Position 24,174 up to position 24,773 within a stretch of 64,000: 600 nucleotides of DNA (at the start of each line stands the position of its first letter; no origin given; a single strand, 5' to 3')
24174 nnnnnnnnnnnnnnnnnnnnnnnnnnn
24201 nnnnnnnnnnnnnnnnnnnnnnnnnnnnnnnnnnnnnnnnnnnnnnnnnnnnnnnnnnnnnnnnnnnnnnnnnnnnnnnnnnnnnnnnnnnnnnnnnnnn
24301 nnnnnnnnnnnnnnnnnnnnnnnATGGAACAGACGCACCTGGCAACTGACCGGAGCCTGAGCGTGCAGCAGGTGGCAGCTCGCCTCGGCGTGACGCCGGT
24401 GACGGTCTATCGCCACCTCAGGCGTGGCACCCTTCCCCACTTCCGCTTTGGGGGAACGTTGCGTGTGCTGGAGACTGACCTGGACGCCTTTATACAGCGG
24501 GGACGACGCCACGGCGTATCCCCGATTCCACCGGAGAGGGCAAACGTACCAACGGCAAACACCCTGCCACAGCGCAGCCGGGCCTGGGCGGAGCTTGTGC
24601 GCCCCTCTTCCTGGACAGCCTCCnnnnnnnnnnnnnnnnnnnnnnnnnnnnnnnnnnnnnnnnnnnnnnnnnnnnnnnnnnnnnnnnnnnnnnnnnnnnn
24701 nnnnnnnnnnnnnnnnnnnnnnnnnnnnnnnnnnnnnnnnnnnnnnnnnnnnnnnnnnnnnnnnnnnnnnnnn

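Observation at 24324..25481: Excisionase-type HTH DNA-binding domain fused to a polytopic MenA-like prenyltransferase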

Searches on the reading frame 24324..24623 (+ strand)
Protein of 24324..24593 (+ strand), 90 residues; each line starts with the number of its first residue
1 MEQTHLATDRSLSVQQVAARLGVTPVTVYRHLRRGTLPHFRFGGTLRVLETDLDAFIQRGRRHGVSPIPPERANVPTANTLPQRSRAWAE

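Call 16: find_homologous_proteins(query=window:24324-24593:+, max_evalue=0.001)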
Query seq(90 aa): no candidate shares three 5-residue words with the query. No homologue found.

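Call 26: search_protein_representatives(alignment_id=A2)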
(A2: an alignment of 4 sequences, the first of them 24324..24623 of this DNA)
Query: 4 sequences, 104 profile positions. Proteins with E-value up to 0.001 (for the whole library): 17856; up to 1e-10: 127; up to 1e-30: 1. The best 150 are listed.
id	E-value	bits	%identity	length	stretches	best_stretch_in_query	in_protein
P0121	1.9e-35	137.4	-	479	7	9-77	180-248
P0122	1.7e-28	115.0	-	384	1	8-104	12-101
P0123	2.3e-28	114.6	-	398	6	8-59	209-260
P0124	2.7e-25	104.8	-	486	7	11-71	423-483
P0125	2.9e-25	104.7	-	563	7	9-70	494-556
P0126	9.0e-25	103.1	-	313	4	11-84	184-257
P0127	3.2e-24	101.3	-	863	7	8-69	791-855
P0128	3.4e-24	101.2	-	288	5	11-58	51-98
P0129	3.3e-21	91.6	-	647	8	8-53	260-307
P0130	8.5e-21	90.3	-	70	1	7-65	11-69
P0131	4.5e-20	88.0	-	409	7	9-39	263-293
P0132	9.9e-20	86.9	-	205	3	12-62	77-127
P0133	1.5e-19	86.4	-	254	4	5-62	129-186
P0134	8.6e-18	80.7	-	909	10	1-33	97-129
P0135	1.8e-17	79.7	-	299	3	11-65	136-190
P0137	1.0e-16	77.2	-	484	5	9-65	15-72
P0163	7.3e-14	68.0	-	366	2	7-60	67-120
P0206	1.6e-11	60.5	-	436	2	11-77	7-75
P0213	2.5e-11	59.9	-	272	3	10-59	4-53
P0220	3.9e-11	59.3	-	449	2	8-78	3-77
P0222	4.1e-11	59.2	-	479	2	8-81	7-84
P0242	7.3e-11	58.4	-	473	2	10-64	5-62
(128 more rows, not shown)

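Call 27: search_protein_families(library=pfam, proteins=[P0122, P0206, P0220, P0222, P0242, P0163, P0213, P0137, P0121, P0130], max_evalue=0.001)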
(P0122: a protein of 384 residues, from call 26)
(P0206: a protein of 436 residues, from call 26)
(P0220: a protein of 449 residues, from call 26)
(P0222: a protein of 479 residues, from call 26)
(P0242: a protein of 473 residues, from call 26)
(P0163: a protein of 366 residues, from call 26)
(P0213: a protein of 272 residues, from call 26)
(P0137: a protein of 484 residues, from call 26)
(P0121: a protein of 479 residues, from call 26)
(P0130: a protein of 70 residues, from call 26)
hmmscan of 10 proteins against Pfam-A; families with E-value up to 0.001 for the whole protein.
P0122 (384 aa): 2 families
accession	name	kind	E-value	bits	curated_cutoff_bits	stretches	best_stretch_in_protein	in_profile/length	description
PF01040.23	UbiA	-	1.8e-33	116.3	34.2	1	103-337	2-227/250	UbiA prenyltransferase family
PF12728.13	HTH_17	-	4.1e-15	56.2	27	1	16-64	2-50/51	Helix-turn-helix domain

P0206 (436 aa): 16 families
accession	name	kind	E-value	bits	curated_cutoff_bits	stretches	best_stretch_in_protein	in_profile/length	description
PF12728.13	HTH_17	-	9.9e-26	90.2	27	2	7-59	1-50/51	Helix-turn-helix domain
PF21531.3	Rv2175c_wHTH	-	3.1e-11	43.5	27.1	1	377-415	12-50/57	DNA-binding protein Rv2175c, wHTH domain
PF13185.12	GAF_2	-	6.3e-11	43.1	28.6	1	227-373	4-135/136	GAF domain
PF13384.12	HTH_23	-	1.9e-09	37.5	24.6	0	381-402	18-39/50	Homeodomain-like domain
PF13551.12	HTH_29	-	2.3e-09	37.6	28.1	1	368-402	2-34/64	Winged helix-turn helix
PF13411.12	MerR_1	-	2.7e-08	34.2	21.6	0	381-418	1-38/69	MerR HTH family regulatory protein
PF01590.32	GAF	-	3e-08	34.7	22.4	1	262-373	34-133/133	GAF domain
PF00376.29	MerR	-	4.3e-08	33.3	28.2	0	385-407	4-25/38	MerR family regulatory protein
PF13518.12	HTH_28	-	3.4e-07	30.7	25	0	9-29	14-34/52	Helix-turn-helix domain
PF01527.26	HTH_Tnp_1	-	1e-06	29.3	24.1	0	9-30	25-46/75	Transposase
PF13338.12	AbiEi_4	-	1.1e-06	29.1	25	0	372-407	5-39/49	Transcriptional regulator, AbiEi antitoxin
PF13542.12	HTH_Tnp_ISL3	-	1.7e-06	27.8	27.4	0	9-29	28-48/51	Helix-turn-helix domain of transposase family ISL3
PF08281.18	Sigma70_r4_2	-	9.8e-06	25.6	25.7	0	7-30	26-49/54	Sigma-70, region 4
PF13730.12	HTH_36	-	0.00049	20.3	25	0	377-403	22-48/55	Helix-turn-helix domain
PF07037.17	YfeC-like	-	0.00072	20.3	22.9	0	382-417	2-37/122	Transcription regulator YfeC-like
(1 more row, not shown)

P0220 (449 aa): 19 families
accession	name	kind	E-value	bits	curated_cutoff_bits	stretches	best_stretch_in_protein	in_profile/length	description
PF12728.13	HTH_17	-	2.9e-27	95.1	27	2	6-58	1-50/51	Helix-turn-helix domain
PF08447.18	PAS_3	-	3.7e-18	66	25.6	1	120-193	2-75/89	PAS fold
PF13411.12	MerR_1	-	4.8e-08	33.4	21.6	0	394-433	2-38/69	MerR HTH family regulatory protein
PF13384.12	HTH_23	-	2.9e-07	30.6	24.6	0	393-415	18-40/50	Homeodomain-like domain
PF21531.3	Rv2175c_wHTH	-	4.5e-07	30.2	27.1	0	385-426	8-49/57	DNA-binding protein Rv2175c, wHTH domain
PF08220.18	HTH_DeoR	-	4.8e-07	29.9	21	0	392-426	14-51/57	DeoR-like helix-turn-helix domain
PF00376.29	MerR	-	1.5e-06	28.4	28.2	0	394-414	1-21/38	MerR family regulatory protein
PF13426.13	PAS_9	-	2.1e-06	28.4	27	1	115-211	9-103/103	PAS domain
PF01590.32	GAF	-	2.7e-06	28.4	22.4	1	244-385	4-133/133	GAF domain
PF13518.12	HTH_28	-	4.1e-06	27.2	25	0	384-415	5-35/52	Helix-turn-helix domain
PF13492.12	GAF_3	-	4.9e-06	27.4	27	1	242-386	2-128/129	GAF domain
PF07037.17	YfeC-like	-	8.1e-06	26.6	22.9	0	8-105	2-94/122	Transcription regulator YfeC-like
PF13542.12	HTH_Tnp_ISL3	-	9.5e-06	25.4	27.4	0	384-414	20-48/51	Helix-turn-helix domain of transposase family ISL3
PF13551.12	HTH_29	-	2.5e-05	24.7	28.1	0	386-414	6-34/64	Winged helix-turn helix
PF00989.32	PAS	-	3.8e-05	24.1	22.6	1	98-194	4-97/113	PAS fold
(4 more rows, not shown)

P0222 (479 aa): 15 families
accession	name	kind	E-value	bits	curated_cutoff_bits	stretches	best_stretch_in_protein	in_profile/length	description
PF12728.13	HTH_17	-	2.6e-28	98.5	27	2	10-62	1-50/51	Helix-turn-helix domain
PF08447.18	PAS_3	-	8.1e-16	58.5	25.6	1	146-224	3-81/89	PAS fold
PF01590.32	GAF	-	2.9e-15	57.4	22.4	1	266-404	1-133/133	GAF domain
PF00376.29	MerR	-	1.3e-08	34.9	28.2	1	13-38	2-27/38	MerR family regulatory protein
PF13384.12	HTH_23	-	3.6e-08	33.4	24.6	0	11-32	18-39/50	Homeodomain-like domain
PF13185.12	GAF_2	-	1.4e-07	32.3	28.6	1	266-404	3-135/136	GAF domain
PF13411.12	MerR_1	-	4.4e-07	30.4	21.6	0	419-453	2-36/69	MerR HTH family regulatory protein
PF13542.12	HTH_Tnp_ISL3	-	3e-06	27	27.4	0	419-439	28-48/51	Helix-turn-helix domain of transposase family ISL3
PF13518.12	HTH_28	-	8e-06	26.3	25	0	419-439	14-34/52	Helix-turn-helix domain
PF21531.3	Rv2175c_wHTH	-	1e-05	25.8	27.1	0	416-444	14-42/57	DNA-binding protein Rv2175c, wHTH domain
PF13551.12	HTH_29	-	1.5e-05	25.4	28.1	0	9-32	13-34/64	Winged helix-turn helix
PF08220.18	HTH_DeoR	-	1.7e-05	24.9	21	0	417-436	14-33/57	DeoR-like helix-turn-helix domain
PF13492.12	GAF_3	-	9.9e-05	23.2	27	1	266-404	1-127/129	GAF domain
PF00989.32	PAS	-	0.00037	20.9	22.6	1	143-223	22-101/113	PAS fold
PF07037.17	YfeC-like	-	0.00062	20.5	22.9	0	419-442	2-25/122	Transcription regulator YfeC-like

P0242 (473 aa): 14 families
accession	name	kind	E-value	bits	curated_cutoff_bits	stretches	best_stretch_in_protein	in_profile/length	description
PF12728.13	HTH_17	-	2.2e-25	89.1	27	2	417-469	1-50/51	Helix-turn-helix domain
PF08447.18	PAS_3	-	1.7e-15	57.5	25.6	1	141-213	3-75/89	PAS fold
PF13411.12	MerR_1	-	2.8e-10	40.6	21.6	1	418-459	1-39/69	MerR HTH family regulatory protein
PF21531.3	Rv2175c_wHTH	-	6.1e-09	36.2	27.1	0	5-37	14-46/57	DNA-binding protein Rv2175c, wHTH domain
PF01590.32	GAF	-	6.6e-09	36.8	22.4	1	263-410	2-133/133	GAF domain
PF00376.29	MerR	-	6.6e-08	32.7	28.2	0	8-34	1-27/38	MerR family regulatory protein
PF13185.12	GAF_2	-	7.5e-06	26.6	28.6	1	263-410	4-135/136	GAF domain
PF08281.18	Sigma70_r4_2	-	1.2e-05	25.3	25.7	0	413-440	22-49/54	Sigma-70, region 4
PF08220.18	HTH_DeoR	-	6.2e-05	23.1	21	0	419-440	16-37/57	DeoR-like helix-turn-helix domain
PF13518.12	HTH_28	-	0.00013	22.5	25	0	419-442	14-37/52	Helix-turn-helix domain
PF13384.12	HTH_23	-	0.00013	22.1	24.6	1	418-441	18-41/50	Homeodomain-like domain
PF21619.2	DUF6855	-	0.00019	21.7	27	0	3-60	59-116/132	Family of unknown function (DUF6855)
PF13542.12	HTH_Tnp_ISL3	-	0.00026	20.8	27.4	0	419-440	28-49/51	Helix-turn-helix domain of transposase family ISL3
PF13492.12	GAF_3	-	0.00038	21.3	27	0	265-412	4-129/129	GAF domain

P0163 (366 aa): 11 families
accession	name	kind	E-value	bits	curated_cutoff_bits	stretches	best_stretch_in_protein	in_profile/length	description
PF13614.12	AAA_31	-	7e-44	150.3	27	1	131-305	3-177/177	AAA domain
PF12728.13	HTH_17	-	5.1e-21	75.1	27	2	71-119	1-49/51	Helix-turn-helix domain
PF01656.29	CbiA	-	1.4e-11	44.9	25.4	1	133-309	2-79/125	CobQ/CobB/MinD/ParA nucleotide binding domain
PF06564.18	CBP_BcsQ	-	5.3e-08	33.1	21.3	1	135-272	7-142/234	Cellulose biosynthesis protein BcsQ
PF09140.17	MipZ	-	1.7e-07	31.3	20.7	1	134-168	5-39/262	ATPase MipZ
PF02374.21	ArsA_ATPase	-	2.7e-05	24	24.3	1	138-199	9-70/305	Anion-transporting ATPase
PF13338.12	AbiEi_4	-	3.8e-05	24.1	25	0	71-97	13-38/49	Transcriptional regulator, AbiEi antitoxin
PF15978.11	TnsD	-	0.00051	19.6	32.4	0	70-94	198-222/355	Tn7-like transposition protein D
PF00376.29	MerR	-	0.00083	19.6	28.2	0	11-43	4-37/38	MerR family regulatory protein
PF21531.3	Rv2175c_wHTH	-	0.00091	19.6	27.1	0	5-39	14-48/57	DNA-binding protein Rv2175c, wHTH domain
PF00142.24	Fer4_NifH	-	0.00092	19.2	25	0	138-204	8-76/271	4Fe-4S iron sulfur cluster binding proteins, NifH/frxC family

P0213 (272 aa): 12 families
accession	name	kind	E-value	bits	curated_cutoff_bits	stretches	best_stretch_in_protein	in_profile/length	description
PF12728.13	HTH_17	-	3.2e-47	159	27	5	162-210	1-49/51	Helix-turn-helix domain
PF13518.12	HTH_28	-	5.4e-12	46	25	0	211-237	9-35/52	Helix-turn-helix domain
PF00376.29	MerR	-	4.9e-10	39.5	28.2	0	110-144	1-36/38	MerR family regulatory protein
PF13384.12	HTH_23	-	3.4e-07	30.3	24.6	0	6-27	18-39/50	Homeodomain-like domain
PF13411.12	MerR_1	-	1.5e-06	28.7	21.6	0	215-250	1-36/69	MerR HTH family regulatory protein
PF08220.18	HTH_DeoR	-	7.3e-06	26.1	21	0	97-127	3-33/57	DeoR-like helix-turn-helix domain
PF08279.18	HTH_11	-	1.4e-05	25.3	25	0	105-127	12-34/55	HTH domain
PF21531.3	Rv2175c_wHTH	-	9.5e-05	22.7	27.1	0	213-242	14-43/57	DNA-binding protein Rv2175c, wHTH domain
PF01381.28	HTH_3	-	0.0002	21.8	23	0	63-104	13-52/55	Helix-turn-helix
PF08281.18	Sigma70_r4_2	-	0.00032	20.7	25.7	0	6-26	27-47/54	Sigma-70, region 4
PF22233.2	PhyR_sigma-like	-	0.00052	20.2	27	0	8-27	22-41/50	Response regulator PhyR, sigma-like domain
PF13551.12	HTH_29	-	0.00062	20.2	28.1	0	164-184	13-34/64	Winged helix-turn helix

P0137 (484 aa): 5 families
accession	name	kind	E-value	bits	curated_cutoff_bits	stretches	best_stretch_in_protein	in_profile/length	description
PF12728.13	HTH_17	-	5.2e-44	148.7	27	5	17-64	1-47/51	Helix-turn-helix domain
PF13411.12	MerR_1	-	1.8e-17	63.6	21.6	0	147-181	4-38/69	MerR HTH family regulatory protein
PF00376.29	MerR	-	3.4e-14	52.8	28.2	0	147-178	3-34/38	MerR family regulatory protein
PF15943.11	YdaS_toxin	-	5.4e-07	29.8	30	0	147-171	12-37/65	Bacterial toxin YdaS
PF01381.28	HTH_3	-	0.00013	22.3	23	0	18-46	10-38/55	Helix-turn-helix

P0121 (479 aa): 43 families (the best 25 are shown)
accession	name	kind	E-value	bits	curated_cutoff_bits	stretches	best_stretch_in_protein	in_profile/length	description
PF12728.13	HTH_17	-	8.3e-98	321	27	8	184-230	3-49/51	Helix-turn-helix domain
PF21531.3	Rv2175c_wHTH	-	1.7e-20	73.2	27.1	0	126-164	16-54/57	DNA-binding protein Rv2175c, wHTH domain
PF13338.12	AbiEi_4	-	9.2e-20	70.9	25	0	316-342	13-38/49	Transcriptional regulator, AbiEi antitoxin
PF13542.12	HTH_Tnp_ISL3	-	8.2e-17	60.9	27.4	0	113-148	17-49/51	Helix-turn-helix domain of transposase family ISL3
PF13384.12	HTH_23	-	2.5e-16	59.4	24.6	0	260-281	18-39/50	Homeodomain-like domain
PF04967.18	HTH_10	-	4.6e-14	52.4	23.1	0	126-147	24-45/53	HTH DNA binding domain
PF08279.18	HTH_11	-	9.4e-14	51.5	25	1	121-147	11-37/55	HTH domain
PF00376.29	MerR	-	4.5e-13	49.2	28.2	1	127-155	1-30/38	MerR family regulatory protein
PF12964.13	DUF3853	-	5.2e-13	49.4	22.1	0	68-108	44-86/97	Protein of unknown function (DUF3853)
PF01381.28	HTH_3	-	6.3e-12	45.8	23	0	125-154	9-39/55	Helix-turn-helix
PF13412.12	HTH_24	-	7.5e-12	45.1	21.9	0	121-147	13-39/48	Winged helix-turn-helix DNA-binding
PF08281.18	Sigma70_r4_2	-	1e-11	44.7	25.7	0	125-149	26-50/54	Sigma-70, region 4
PF13518.12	HTH_28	-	5.4e-11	42.8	25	0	185-203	15-33/52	Helix-turn-helix domain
PF08220.18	HTH_DeoR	-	8.4e-10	38.7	21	0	117-144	6-33/57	DeoR-like helix-turn-helix domain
PF12802.13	MarR_2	-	1.6e-09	38.3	27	0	116-144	10-39/61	MarR family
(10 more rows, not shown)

P0130 (70 aa): 7 families
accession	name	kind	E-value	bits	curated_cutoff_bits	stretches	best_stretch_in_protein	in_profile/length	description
PF12728.13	HTH_17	-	4.6e-14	52.8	27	1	16-61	2-47/51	Helix-turn-helix domain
PF13309.12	HTH_22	-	1.7e-05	25.2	29.6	1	17-37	43-63/63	HTH domain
PF21531.3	Rv2175c_wHTH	-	7.7e-05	23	27.1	1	11-41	11-41/57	DNA-binding protein Rv2175c, wHTH domain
PF13384.12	HTH_23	-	0.00014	22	24.6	1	16-37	18-39/50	Homeodomain-like domain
PF08281.18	Sigma70_r4_2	-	0.00061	19.8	25.7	1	16-39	27-50/54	Sigma-70, region 4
PF00440.29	TetR_N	-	0.0008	19.6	24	0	14-35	15-36/47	Bacterial regulatory proteins, tetR family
PF12840.13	HTH_20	-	0.00096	19.5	27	0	16-37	19-40/51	Helix-turn-helix domain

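Call 29: find_related_loci(query=A2, collection=genome_contigs, flank=6000)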
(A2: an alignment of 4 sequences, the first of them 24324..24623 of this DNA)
Query A2 (100 aa) in genome_contigs; peptide patterns used: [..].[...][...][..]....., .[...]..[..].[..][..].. (x = any residue, [..] = any of these).
49 stretches matched a pattern; 5 encode a relative of the query (tblastn E <= 1e-3); 5 distinct loci.
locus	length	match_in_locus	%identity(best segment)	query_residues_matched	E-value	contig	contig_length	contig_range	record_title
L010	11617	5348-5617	61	10-100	2e-29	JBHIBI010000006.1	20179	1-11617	MAG: Dehalococcoidia bacterium isolate K_2_bin.18 NODE_1157_length_20179_cov_11.592178, whole genome shotgun sequence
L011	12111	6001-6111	54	11-47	6e-8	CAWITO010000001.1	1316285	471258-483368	MAG: uncultured Acidobacteriaceae bacterium isolate MFD09671.bin.1.43 genome assembly, contig: contig_10494, whole genom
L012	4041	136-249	42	9-46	6e-6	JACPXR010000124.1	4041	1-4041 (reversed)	MAG: Candidatus Omnitrophota bacterium isolate NC_groundwater_842_Pr1_B-0.1um_62_9 Montesol18_Bp1_scaffold_1645052, whol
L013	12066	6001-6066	68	11-32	1e-5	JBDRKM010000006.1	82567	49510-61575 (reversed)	MAG: Pseudomonadota bacterium isolate MEGAHIT-group-1.708 k141_9717450, whole genome shotgun sequence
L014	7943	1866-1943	58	8-33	7e-5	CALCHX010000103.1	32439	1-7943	MAG TPA_asm: uncultured Gemmatimonadetes bacterium isolate SRR3997477_bin.119_CONCOCT_v1.1_MAG genome assembly, contig:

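Call 30: find_related_loci(query=A2, collection=metagenome_contigs, flank=5000)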
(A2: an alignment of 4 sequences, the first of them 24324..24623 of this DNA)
Query A2 (100 aa) in metagenome_contigs; peptide patterns used: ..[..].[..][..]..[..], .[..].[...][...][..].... (x = any residue, [..] = any of these).
250 stretches matched a pattern; 23 encode a relative of the query (tblastn E <= 1e-3); 23 distinct loci.
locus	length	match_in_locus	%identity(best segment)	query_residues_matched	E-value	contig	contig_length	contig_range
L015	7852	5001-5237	50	21-100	9e-22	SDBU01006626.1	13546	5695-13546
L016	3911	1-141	49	18-64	4e-9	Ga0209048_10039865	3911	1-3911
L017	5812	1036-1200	38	6-59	2e-8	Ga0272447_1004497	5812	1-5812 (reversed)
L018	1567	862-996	44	12-56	4e-7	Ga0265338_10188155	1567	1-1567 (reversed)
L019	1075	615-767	37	9-59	7e-7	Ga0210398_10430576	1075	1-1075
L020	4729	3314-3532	34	6-74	1e-5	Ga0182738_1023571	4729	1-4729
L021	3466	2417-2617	33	8-59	1e-5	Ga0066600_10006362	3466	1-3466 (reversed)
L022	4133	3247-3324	65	12-37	1e-5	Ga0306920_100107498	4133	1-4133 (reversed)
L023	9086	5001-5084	55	5-35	2e-5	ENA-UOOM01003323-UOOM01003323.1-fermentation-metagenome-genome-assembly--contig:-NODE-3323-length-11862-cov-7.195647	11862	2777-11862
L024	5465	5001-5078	62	12-37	4e-5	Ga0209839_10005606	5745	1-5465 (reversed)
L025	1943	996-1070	64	6-30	5e-5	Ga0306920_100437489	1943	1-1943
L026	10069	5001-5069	61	13-35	4e-5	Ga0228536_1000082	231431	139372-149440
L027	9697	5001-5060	70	12-31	6e-5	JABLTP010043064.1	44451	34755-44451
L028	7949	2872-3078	32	13-86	6e-5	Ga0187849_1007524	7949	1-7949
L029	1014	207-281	64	6-30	5e-5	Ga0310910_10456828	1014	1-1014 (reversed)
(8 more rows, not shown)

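Call 44: predict_structure(alignment_id=A2)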
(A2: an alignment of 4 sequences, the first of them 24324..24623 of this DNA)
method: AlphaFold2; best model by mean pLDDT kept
length: 100 residues; sequences in the alignment: 4
mean_pLDDT: 65.7   pTM: 0.48
mean pLDDT of the five models: 65.7, 64.5, 62.7, 57.1, 53.8
residues with pLDDT >= 90: 0; 70-90: 52; 50-70: 8; < 50: 40
segments of 3 or more residues with pLDDT < 50: 1-6, 66-69, 71-100
pLDDT, mean of each block of 10 residues (from residue 1): 51 86 84 85 86 83 55 40 43 42
secondary structure, 60 per line:
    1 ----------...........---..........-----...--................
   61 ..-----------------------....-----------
elements in order: E11-13 H14-21 H25-34 E40-42 E45-49 H50-62 H86-89

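Call 50: fold_search(model_id=the predicted structure, library=pdb)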
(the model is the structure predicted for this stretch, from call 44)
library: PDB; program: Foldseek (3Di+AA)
matches with E <= 10: 851; with E <= 0.001: 0
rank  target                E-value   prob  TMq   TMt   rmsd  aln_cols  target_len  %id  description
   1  4j2n_A                7.1e-03  1.00  0.44  0.78   1.1        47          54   34  Crystal Structure of mycobacteriophage Pukovnik Xis (released 2013-10-23)
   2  6ama_B                8.0e-03  1.00  0.46  0.80   1.4        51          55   31  Structure of S. coelicolor/S. venezuelae BldC-smeA-ssfA complex to 3.09 Angstrom (released 2018-03-28)
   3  6ama_P                9.7e-03  1.00  0.46  0.79   1.4        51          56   31  Structure of S. coelicolor/S. venezuelae BldC-smeA-ssfA complex to 3.09 Angstrom (released 2018-03-28)
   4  5d90_A                1.3e-02  1.00  0.43  0.35   2.9        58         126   22  Crystal structure of HiNmlR, a MerR family regulator lacking the sensor domain, bound to promoter DNA (released 2016-06-29)
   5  5d90_B                1.3e-02  1.00  0.43  0.35   2.9        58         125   22  Crystal structure of HiNmlR, a MerR family regulator lacking the sensor domain, bound to promoter DNA (released 2016-06-29)
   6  6ama_H                1.4e-02  1.00  0.46  0.80   1.3        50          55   32  Structure of S. coelicolor/S. venezuelae BldC-smeA-ssfA complex to 3.09 Angstrom (released 2018-03-28)
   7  5d90_C                1.6e-02  1.00  0.43  0.34   3.1        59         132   22  Crystal structure of HiNmlR, a MerR family regulator lacking the sensor domain, bound to promoter DNA (released 2016-06-29)
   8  4j2n_C                1.7e-02  1.00  0.44  0.76   1.0        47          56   34  Crystal Structure of mycobacteriophage Pukovnik Xis (released 2013-10-23)
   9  5d8c_B                2.0e-02  1.00  0.46  0.37   2.6        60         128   22  Crystal structure of HiNmlR, a MerR family regulator lacking the sensor domain, bound to promoter DNA (released 2016-06-29)
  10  5i44_A                2.5e-02  1.00  0.43  0.61   3.0        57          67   23  Structure of RacA-DNA complex; P21 form (released 2016-05-04)
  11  6amk_A                2.7e-02  1.00  0.46  0.84   1.3        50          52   32  Structure of Streptomyces venezuelae BldC-whiI opt complex (released 2018-03-28)
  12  6ama_A                3.0e-02  1.00  0.44  0.78   1.2        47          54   34  Structure of S. coelicolor/S. venezuelae BldC-smeA-ssfA complex to 3.09 Angstrom (released 2018-03-28)
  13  6ama_Y                3.0e-02  1.00  0.46  0.77   1.4        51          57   31  Structure of S. coelicolor/S. venezuelae BldC-smeA-ssfA complex to 3.09 Angstrom (released 2018-03-28)
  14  5i44_G                3.9e-02  1.00  0.44  0.61   3.1        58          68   24  Structure of RacA-DNA complex; P21 form (released 2016-05-04)
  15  5i41                  4.2e-02  1.00  0.44  0.61   3.0        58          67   24  Structure of the apo RacA DNA binding domain (released 2016-05-04)
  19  6amk_B                5.4e-02  1.00  0.46  0.86   1.3        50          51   32  Structure of Streptomyces venezuelae BldC-whiI opt complex (released 2018-03-28)
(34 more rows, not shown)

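Call 54: find_encoding_contigs(protein=P0122, flank=6000, max_places=2)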
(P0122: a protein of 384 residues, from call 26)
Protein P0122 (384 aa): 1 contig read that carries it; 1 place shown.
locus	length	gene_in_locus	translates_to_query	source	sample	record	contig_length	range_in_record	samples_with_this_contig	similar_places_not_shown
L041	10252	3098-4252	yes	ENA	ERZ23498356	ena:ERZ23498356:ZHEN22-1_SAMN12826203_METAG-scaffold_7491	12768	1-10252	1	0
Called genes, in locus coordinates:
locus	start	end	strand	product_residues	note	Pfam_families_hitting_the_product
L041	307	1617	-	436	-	PF00140:Sigma70_r1_2, PF04542:Sigma70_r2, PF04539:Sigma70_r3, PF04545:Sigma70_r4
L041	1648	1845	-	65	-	-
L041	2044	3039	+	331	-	PF08534:Redoxin, PF00578:AhpC-TSA, PF00085:Thioredoxin (weak), PF13098:Thioredoxin_2, PF13905:Thioredoxin_8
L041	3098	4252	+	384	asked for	PF12728:HTH_17, PF01040:UbiA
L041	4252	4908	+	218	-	PF02517:Rce1-like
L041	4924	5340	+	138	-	PF12973:Cupin_7, PF02311:AraC_binding, PF07883:Cupin_2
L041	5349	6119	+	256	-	PF01209:Ubie_methyltran, PF13489:Methyltransf_23, PF01170:UPF0020 (faint), PF13847:Methyltransf_31, PF08241:Methyltransf_11, PF08242:Methyltransf_12, PF13649:Methyltransf_25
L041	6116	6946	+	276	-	PF00005:ABC_tran, PF13304:AAA_21 (weak)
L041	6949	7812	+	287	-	PF00528:BPD_transp_1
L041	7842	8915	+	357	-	PF02621:VitK2_biosynth (weak), PF12974:Phosphonate-bd (weak)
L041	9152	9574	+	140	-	-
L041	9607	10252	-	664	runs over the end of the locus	-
